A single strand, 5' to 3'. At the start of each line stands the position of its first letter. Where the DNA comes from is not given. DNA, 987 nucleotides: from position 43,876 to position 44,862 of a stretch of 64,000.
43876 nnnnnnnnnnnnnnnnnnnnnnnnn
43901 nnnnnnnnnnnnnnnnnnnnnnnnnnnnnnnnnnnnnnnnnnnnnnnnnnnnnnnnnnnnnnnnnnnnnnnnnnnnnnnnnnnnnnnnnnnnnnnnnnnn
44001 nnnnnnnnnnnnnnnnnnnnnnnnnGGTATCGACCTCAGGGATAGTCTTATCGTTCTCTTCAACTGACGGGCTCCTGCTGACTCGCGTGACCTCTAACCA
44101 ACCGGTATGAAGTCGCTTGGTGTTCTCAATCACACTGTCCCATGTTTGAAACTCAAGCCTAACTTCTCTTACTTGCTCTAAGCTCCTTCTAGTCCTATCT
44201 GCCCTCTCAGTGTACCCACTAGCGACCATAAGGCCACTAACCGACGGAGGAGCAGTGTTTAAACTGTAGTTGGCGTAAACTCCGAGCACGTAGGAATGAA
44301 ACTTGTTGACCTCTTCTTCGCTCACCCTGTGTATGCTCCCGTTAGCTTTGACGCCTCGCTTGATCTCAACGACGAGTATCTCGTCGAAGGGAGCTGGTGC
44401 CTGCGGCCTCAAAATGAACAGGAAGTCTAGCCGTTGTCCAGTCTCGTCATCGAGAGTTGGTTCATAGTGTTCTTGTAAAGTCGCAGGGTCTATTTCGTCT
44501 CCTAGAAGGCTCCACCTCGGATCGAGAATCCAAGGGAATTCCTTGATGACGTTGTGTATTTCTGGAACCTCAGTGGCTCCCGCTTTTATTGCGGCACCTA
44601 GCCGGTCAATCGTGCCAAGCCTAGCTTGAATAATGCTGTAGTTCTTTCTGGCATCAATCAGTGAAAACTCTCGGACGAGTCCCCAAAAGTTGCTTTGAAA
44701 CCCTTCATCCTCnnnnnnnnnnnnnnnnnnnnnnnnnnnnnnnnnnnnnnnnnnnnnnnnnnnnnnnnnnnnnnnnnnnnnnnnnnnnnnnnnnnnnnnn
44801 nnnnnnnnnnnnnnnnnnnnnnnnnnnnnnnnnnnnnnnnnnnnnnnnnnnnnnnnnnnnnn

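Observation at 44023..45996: GHKL ATPase fused to a Shedu/DUF4263-like PD-(D/E)xK domain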

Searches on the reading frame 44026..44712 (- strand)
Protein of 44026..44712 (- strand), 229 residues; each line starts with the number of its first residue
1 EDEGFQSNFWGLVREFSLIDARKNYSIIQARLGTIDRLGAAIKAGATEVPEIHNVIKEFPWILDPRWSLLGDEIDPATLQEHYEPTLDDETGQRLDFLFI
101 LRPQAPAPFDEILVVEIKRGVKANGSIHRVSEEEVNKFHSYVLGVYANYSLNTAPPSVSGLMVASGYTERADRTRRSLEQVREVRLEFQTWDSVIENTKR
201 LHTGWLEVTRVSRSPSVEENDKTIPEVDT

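Call 6: search_protein_families(library=pfam, proteins=[window:44026-44712:-], max_evalue=10)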
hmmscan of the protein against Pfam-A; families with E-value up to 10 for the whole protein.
seq(229 aa): 0 families

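Call 30: search_solved_structures(query=A2, max_evalue=10, show_alignments=3)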
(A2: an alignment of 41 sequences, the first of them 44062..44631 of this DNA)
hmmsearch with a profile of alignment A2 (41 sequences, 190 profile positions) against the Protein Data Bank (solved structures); distinct sequences matched with E-value up to 10: 2.
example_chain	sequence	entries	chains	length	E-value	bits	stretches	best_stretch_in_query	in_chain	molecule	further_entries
6zj3_SG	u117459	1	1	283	0.036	16.7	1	92-175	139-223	Ribosomal protein eS6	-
1vl7_A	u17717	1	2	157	1.4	11.5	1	106-183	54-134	hypothetical protein alr5027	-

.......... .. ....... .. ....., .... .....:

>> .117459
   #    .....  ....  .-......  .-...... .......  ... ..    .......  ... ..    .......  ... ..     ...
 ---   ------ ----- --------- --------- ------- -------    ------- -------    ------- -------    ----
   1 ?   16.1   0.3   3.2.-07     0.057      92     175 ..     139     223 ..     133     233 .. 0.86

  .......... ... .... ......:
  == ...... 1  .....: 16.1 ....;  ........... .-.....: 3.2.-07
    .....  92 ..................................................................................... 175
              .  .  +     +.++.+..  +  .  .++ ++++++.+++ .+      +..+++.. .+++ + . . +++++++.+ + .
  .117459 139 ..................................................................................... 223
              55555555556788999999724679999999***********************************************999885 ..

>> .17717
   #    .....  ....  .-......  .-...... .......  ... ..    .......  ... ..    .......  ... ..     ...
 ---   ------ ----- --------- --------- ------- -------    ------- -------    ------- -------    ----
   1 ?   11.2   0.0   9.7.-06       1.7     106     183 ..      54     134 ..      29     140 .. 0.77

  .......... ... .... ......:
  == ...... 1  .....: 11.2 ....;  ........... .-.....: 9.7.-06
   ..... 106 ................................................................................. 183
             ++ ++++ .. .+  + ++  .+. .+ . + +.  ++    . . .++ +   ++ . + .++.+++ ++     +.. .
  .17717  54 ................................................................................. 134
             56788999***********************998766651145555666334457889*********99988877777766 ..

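Call 39: predict_structure(alignment_id=A2)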
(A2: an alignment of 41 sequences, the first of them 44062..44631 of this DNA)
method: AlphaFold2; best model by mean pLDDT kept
length: 190 residues; sequences in the alignment: 41
mean_pLDDT: 84.5   pTM: 0.82
mean pLDDT of the five models: 84.5, 83.4, 82.0, 81.8, 78.9
residues with pLDDT >= 90: 68; 70-90: 103; 50-70: 15; < 50: 4
segments of 3 or more residues with pLDDT < 50: 187-190
pLDDT, mean of each block of 10 residues (from residue 1): 77 73 80 86 87 86 85 90 92 82 94 94 90 94 94 87 89 72 52
secondary structure, 60 per line:
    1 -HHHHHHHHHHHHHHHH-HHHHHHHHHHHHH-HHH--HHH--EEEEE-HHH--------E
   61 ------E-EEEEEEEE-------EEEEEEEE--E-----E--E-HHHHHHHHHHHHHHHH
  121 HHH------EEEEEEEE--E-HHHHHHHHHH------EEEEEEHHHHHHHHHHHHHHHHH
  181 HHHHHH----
elements in order: H2-17 H19-31 E43-47 E69-76 E84-91 H105-123 E130-137 H142-151 E158-163 H164-186

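Call 41: fold_search(model_id=the predicted structure, library=pdb)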
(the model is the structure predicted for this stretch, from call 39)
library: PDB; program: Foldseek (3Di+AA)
matches with E <= 10: 764; with E <= 0.001: 0
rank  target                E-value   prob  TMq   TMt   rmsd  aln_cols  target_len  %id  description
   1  9f9a_H                1.7e-02  0.90  0.29  0.36   6.3       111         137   14  Crystal structure of MUS81-EME1 bound by compound 12. (released 2024-06-19)
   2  7f6l_B                3.7e-02  0.44  0.24  0.18   9.8       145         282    8  Crystal structure of human MUS81-EME2 complex (released 2022-03-02)
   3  2fok_B                4.2e-02  0.94  0.37  0.15   5.4       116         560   12  STRUCTURE OF RESTRICTION ENDONUCLEASE FOKI (released 1998-06-17)
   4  2fok_A                4.2e-02  0.91  0.44  0.18   7.9       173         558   11  STRUCTURE OF RESTRICTION ENDONUCLEASE FOKI (released 1998-06-17)
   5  1fok_A                4.2e-02  0.91  0.37  0.15   7.5       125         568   11  STRUCTURE OF RESTRICTION ENDONUCLEASE FOKI BOUND TO DNA (released 1997-12-03)
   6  9f9k_B                4.5e-02  0.72  0.25  0.31   5.7        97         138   14  Crystal structure of MUS81-EME1 bound by compound 15. (released 2024-07-03)
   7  9f9l_D                5.1e-02  0.57  0.24  0.29   6.5       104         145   13  Crystal structure of MUS81-EME1 bound by compound 16. (released 2024-07-03)
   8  9f9a_B                5.5e-02  0.47  0.25  0.32   6.9       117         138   13  Crystal structure of MUS81-EME1 bound by compound 12. (released 2024-06-19)
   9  9f99_B                8.0e-02  0.60  0.25  0.32   5.8       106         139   15  Crystal structure of MUS81-EME1 bound by compound 10. (released 2024-06-19)
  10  6n8k_b                8.0e-02  0.38  0.25  0.10   8.9       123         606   16  Cryo-EM structure of early cytoplasmic-immediate (ECI) pre-60S ribosomal subunit (released 2019-03-13)
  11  9f9m_D                1.0e-01  0.54  0.25  0.32   6.2       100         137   15  Crystal structure of MUS81-EME1 bound by compound 21. (released 2024-06-19)
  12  2inb                  1.0e-01  0.35  0.30  0.39   8.6       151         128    9  Crystal structure of an XisH family protein (ZP_00107633.1) from Nostoc punctiforme PCC 73102 at 1.60 A resolution (released 2006-10-24)
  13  6qnz_A                1.3e-01  0.89  0.35  0.13   3.4       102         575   10  Crystal structure of the site-specific DNA nickase N.BspD6I E418A Mutant (released 2020-03-04)
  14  9f9l_A                1.3e-01  0.21  0.24  0.23   8.1       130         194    9  Crystal structure of MUS81-EME1 bound by compound 16. (released 2024-07-03)
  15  6qnz_B                1.6e-01  0.41  0.38  0.15  11.0       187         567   14  Crystal structure of the site-specific DNA nickase N.BspD6I E418A Mutant (released 2020-03-04)
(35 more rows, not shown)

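Call 42: search_protein_representatives(alignment_id=A2)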
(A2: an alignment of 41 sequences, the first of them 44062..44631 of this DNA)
Query: 41 sequences, 190 profile positions. Proteins with E-value up to 0.001 (for the whole library): 180; up to 1e-10: 71; up to 1e-30: 20. The best 150 are listed.
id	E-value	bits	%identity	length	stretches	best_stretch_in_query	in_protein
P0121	3.4e-77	274.5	-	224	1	1-187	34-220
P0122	1.4e-72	259.4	-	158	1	35-188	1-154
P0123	4.8e-70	251.2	-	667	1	1-185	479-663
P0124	6.2e-63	228.0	-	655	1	1-187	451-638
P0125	1.6e-62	226.7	-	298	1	1-182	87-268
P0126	5.0e-58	212.0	-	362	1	1-186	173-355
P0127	2.0e-57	210.0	-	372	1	1-187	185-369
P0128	3.6e-57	209.2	-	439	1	1-187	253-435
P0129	1.3e-56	207.3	-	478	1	1-185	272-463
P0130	1.7e-55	203.7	-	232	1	1-185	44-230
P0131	3.8e-53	196.0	-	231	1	1-183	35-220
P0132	1.7e-52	193.9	-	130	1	68-187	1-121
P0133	7.5e-47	175.5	-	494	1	1-187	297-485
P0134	3.6e-46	173.3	-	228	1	25-187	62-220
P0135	1.1e-44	168.4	-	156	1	67-186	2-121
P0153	4.5e-17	78.4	-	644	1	4-185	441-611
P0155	6.3e-16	74.7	-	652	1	3-180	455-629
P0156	1.3e-15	73.6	-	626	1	1-185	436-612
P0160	8.5e-15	71.0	-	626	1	2-180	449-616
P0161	1.8e-14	69.9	-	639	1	2-183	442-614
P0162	2.6e-14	69.4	-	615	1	1-185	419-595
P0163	3.0e-14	69.2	-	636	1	4-179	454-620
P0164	6.7e-14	68.0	-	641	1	3-179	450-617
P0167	1.4e-13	67.0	-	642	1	2-181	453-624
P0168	2.4e-13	66.3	-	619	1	3-178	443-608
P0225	1.3e-07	47.5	-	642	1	4-180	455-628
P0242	1.6e-06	44.0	-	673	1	1-187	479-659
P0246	2.4e-06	43.4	-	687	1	3-180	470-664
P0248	3.5e-06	42.9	-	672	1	4-184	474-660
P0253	5.7e-06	42.2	-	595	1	4-180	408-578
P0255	7.3e-06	41.8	-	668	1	4-185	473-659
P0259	9.5e-06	41.5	-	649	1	7-185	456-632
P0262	1.4e-05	40.9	-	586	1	6-173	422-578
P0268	3.6e-05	39.6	-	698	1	4-180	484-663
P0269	3.7e-05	39.5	-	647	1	3-181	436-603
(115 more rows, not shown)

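Call 45: search_protein_families(library=pfam, proteins=[P0153, P0155, P0156, P0160, P0161, P0162, P0163, P0164, P0167, P0168], max_evalue=0.1)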
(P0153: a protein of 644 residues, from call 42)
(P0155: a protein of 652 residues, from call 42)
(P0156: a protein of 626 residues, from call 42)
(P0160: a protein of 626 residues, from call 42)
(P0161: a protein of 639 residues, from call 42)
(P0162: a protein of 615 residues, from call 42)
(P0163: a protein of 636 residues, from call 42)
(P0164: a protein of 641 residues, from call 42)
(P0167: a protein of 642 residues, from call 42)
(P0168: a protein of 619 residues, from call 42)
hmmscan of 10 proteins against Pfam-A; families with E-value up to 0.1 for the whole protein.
P0153 (644 aa): 5 families
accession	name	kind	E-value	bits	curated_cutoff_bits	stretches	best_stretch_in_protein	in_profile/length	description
PF13589.12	HATPase_c_3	-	1.3e-20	74.3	25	1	27-150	5-121/137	Histidine kinase-, DNA gyrase B-, and HSP90-like ATPase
PF14082.12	SduA_C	-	8.9e-06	26.4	27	1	460-594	5-159/159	Shedu protein SduA, C-terminal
PF02518.31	HATPase_c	-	0.0018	19.2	26.4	1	28-80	9-56/111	Histidine kinase-, DNA gyrase B-, and HSP90-like ATPase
PF01939.22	NucS_C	-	0.0054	17.2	24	1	505-575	34-94/124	Endonuclease NucS C-terminal domain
PF13588.12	HSDR_N_2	-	0.095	13.2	25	0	501-543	35-78/110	Type I restriction enzyme R protein N terminus (HSDR_N)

P0155 (652 aa): 7 families
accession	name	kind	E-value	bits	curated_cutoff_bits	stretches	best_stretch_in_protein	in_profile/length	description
PF13589.12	HATPase_c_3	-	2.5e-20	73.3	25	1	27-144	4-114/137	Histidine kinase-, DNA gyrase B-, and HSP90-like ATPase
PF14082.12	SduA_C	-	3.2e-05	24.6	27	1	476-556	6-84/159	Shedu protein SduA, C-terminal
PF02518.31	HATPase_c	-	6.3e-05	23.8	26.4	1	29-93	9-70/111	Histidine kinase-, DNA gyrase B-, and HSP90-like ATPase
PF01939.22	NucS_C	-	0.0066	16.9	24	1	522-564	34-75/124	Endonuclease NucS C-terminal domain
PF13588.12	HSDR_N_2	-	0.011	16.2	25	1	517-560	34-78/110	Type I restriction enzyme R protein N terminus (HSDR_N)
PF09188.15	DUF1951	-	0.041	14.2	24.4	0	517-568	13-64/137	Domain of unknown function (DUF1951)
PF04313.20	HSDR_N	-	0.053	13.8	25.1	1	517-558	123-163/198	Type I restriction enzyme R protein N terminus (HSDR_N)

P0156 (626 aa): 6 families
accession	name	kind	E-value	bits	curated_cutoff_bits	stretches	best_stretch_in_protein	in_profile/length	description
PF13589.12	HATPase_c_3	-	1.9e-17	64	25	1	21-132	5-109/137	Histidine kinase-, DNA gyrase B-, and HSP90-like ATPase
PF14082.12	SduA_C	-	3.8e-05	24.3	27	1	458-527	5-57/159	Shedu protein SduA, C-terminal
PF02518.31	HATPase_c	-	6.2e-05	23.9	26.4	1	22-119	9-88/111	Histidine kinase-, DNA gyrase B-, and HSP90-like ATPase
PF13588.12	HSDR_N_2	-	0.00014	22.4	25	1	478-544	13-79/110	Type I restriction enzyme R protein N terminus (HSDR_N)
PF04313.20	HSDR_N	-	0.0032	17.8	25.1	1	499-540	122-162/198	Type I restriction enzyme R protein N terminus (HSDR_N)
PF15456.11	Uds1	-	0.023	15.4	28.8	1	339-382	22-67/123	Up-regulated During Septation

P0160 (626 aa): 5 families
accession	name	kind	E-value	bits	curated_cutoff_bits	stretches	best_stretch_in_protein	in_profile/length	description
PF13589.12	HATPase_c_3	-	2.3e-19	70.2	25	1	27-143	5-120/137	Histidine kinase-, DNA gyrase B-, and HSP90-like ATPase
PF13588.12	HSDR_N_2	-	2.3e-05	24.9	25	1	509-569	32-93/110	Type I restriction enzyme R protein N terminus (HSDR_N)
PF02518.31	HATPase_c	-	3.7e-05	24.6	26.4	1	28-106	9-80/111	Histidine kinase-, DNA gyrase B-, and HSP90-like ATPase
PF01939.22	NucS_C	-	0.026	14.9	24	0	516-578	34-88/124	Endonuclease NucS C-terminal domain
PF04471.18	Mrr_cat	-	0.086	13.4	21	0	511-552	31-74/115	Restriction endonuclease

P0161 (639 aa): 2 families
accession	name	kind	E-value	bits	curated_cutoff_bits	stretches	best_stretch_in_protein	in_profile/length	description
PF13589.12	HATPase_c_3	-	6.5e-17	62.3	25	1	35-148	5-112/137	Histidine kinase-, DNA gyrase B-, and HSP90-like ATPase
PF02518.31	HATPase_c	-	5.3e-08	33.7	26.4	1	32-177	5-105/111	Histidine kinase-, DNA gyrase B-, and HSP90-like ATPase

P0162 (615 aa): 5 families
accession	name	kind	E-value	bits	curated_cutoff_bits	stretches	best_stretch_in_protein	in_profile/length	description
PF13589.12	HATPase_c_3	-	9.1e-22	78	25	1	7-131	5-125/137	Histidine kinase-, DNA gyrase B-, and HSP90-like ATPase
PF02518.31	HATPase_c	-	0.00018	22.4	26.4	1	8-145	9-105/111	Histidine kinase-, DNA gyrase B-, and HSP90-like ATPase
PF13588.12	HSDR_N_2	-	0.0025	18.3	25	1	484-536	34-87/110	Type I restriction enzyme R protein N terminus (HSDR_N)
PF14082.12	SduA_C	-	0.0054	17.3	27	1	441-516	5-62/159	Shedu protein SduA, C-terminal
PF01939.22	NucS_C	-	0.0081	16.6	24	1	487-562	32-97/124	Endonuclease NucS C-terminal domain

P0163 (636 aa): 3 families
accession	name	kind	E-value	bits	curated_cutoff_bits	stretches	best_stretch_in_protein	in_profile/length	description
PF13589.12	HATPase_c_3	-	1.9e-24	86.7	25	1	37-157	4-119/137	Histidine kinase-, DNA gyrase B-, and HSP90-like ATPase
PF02518.31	HATPase_c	-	0.00043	21.1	26.4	1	39-82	9-55/111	Histidine kinase-, DNA gyrase B-, and HSP90-like ATPase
PF14082.12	SduA_C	-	0.0039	17.8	27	1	473-543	5-58/159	Shedu protein SduA, C-terminal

P0164 (641 aa): 6 families
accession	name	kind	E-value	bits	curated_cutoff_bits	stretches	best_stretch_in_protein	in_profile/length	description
PF13589.12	HATPase_c_3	-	4e-15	56.5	25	1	28-140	4-108/137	Histidine kinase-, DNA gyrase B-, and HSP90-like ATPase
PF02518.31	HATPase_c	-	0.01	16.7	26.4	1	30-82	9-56/111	Histidine kinase-, DNA gyrase B-, and HSP90-like ATPase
PF04313.20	HSDR_N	-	0.017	15.4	25.1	1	512-555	122-164/198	Type I restriction enzyme R protein N terminus (HSDR_N)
PF01939.22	NucS_C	-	0.022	15.2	24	0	509-587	25-94/124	Endonuclease NucS C-terminal domain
PF19564.4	DUF6086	-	0.035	14.6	31.9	1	547-610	53-117/119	Family of unknown function (DUF6086)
PF13469.12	Sulfotransfer_3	-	0.046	14.4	27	0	317-429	19-145/216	Sulfotransferase family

P0167 (642 aa): 4 families
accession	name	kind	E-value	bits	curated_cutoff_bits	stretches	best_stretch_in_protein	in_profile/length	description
PF13589.12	HATPase_c_3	-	9.5e-23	81.2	25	1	30-165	4-136/137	Histidine kinase-, DNA gyrase B-, and HSP90-like ATPase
PF02518.31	HATPase_c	-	0.00043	21.1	26.4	1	32-134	9-105/111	Histidine kinase-, DNA gyrase B-, and HSP90-like ATPase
PF13588.12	HSDR_N_2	-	0.0013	19.2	25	1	516-564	34-83/110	Type I restriction enzyme R protein N terminus (HSDR_N)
PF01939.22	NucS_C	-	0.007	16.8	24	0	521-563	34-74/124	Endonuclease NucS C-terminal domain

P0168 (619 aa): 5 families
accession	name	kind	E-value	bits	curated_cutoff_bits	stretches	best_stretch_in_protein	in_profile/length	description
PF13589.12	HATPase_c_3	-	3.5e-22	79.4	25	1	37-151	6-113/137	Histidine kinase-, DNA gyrase B-, and HSP90-like ATPase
PF02518.31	HATPase_c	-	2.2e-05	25.3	26.4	1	37-96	9-68/111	Histidine kinase-, DNA gyrase B-, and HSP90-like ATPase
PF20094.4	GWxTD_dom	-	0.044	14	26.9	1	570-610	56-96/172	GWxTD domain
PF19795.4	DUF6279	-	0.084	13.2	27.7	0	329-388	99-155/195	Family of unknown function (DUF6279)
PF13588.12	HSDR_N_2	-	0.094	13.2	25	0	499-552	29-83/110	Type I restriction enzyme R protein N terminus (HSDR_N)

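Call 48: search_solved_structures(query=A4, max_evalue=10, show_alignments=4)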
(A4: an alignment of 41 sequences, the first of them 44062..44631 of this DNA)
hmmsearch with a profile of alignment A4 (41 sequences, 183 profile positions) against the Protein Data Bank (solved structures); distinct sequences matched with E-value up to 10: 3.
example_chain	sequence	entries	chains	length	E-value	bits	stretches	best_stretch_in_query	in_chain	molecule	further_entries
2vld_A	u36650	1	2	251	0.00049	23.1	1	63-138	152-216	Endonuclease NucS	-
5gke_A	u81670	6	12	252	0.013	18.5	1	78-138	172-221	Endonuclease EndoMS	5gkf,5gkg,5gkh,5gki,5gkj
3s1s_A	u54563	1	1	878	0.32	13.9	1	69-114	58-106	restriction endonuclease BpuSI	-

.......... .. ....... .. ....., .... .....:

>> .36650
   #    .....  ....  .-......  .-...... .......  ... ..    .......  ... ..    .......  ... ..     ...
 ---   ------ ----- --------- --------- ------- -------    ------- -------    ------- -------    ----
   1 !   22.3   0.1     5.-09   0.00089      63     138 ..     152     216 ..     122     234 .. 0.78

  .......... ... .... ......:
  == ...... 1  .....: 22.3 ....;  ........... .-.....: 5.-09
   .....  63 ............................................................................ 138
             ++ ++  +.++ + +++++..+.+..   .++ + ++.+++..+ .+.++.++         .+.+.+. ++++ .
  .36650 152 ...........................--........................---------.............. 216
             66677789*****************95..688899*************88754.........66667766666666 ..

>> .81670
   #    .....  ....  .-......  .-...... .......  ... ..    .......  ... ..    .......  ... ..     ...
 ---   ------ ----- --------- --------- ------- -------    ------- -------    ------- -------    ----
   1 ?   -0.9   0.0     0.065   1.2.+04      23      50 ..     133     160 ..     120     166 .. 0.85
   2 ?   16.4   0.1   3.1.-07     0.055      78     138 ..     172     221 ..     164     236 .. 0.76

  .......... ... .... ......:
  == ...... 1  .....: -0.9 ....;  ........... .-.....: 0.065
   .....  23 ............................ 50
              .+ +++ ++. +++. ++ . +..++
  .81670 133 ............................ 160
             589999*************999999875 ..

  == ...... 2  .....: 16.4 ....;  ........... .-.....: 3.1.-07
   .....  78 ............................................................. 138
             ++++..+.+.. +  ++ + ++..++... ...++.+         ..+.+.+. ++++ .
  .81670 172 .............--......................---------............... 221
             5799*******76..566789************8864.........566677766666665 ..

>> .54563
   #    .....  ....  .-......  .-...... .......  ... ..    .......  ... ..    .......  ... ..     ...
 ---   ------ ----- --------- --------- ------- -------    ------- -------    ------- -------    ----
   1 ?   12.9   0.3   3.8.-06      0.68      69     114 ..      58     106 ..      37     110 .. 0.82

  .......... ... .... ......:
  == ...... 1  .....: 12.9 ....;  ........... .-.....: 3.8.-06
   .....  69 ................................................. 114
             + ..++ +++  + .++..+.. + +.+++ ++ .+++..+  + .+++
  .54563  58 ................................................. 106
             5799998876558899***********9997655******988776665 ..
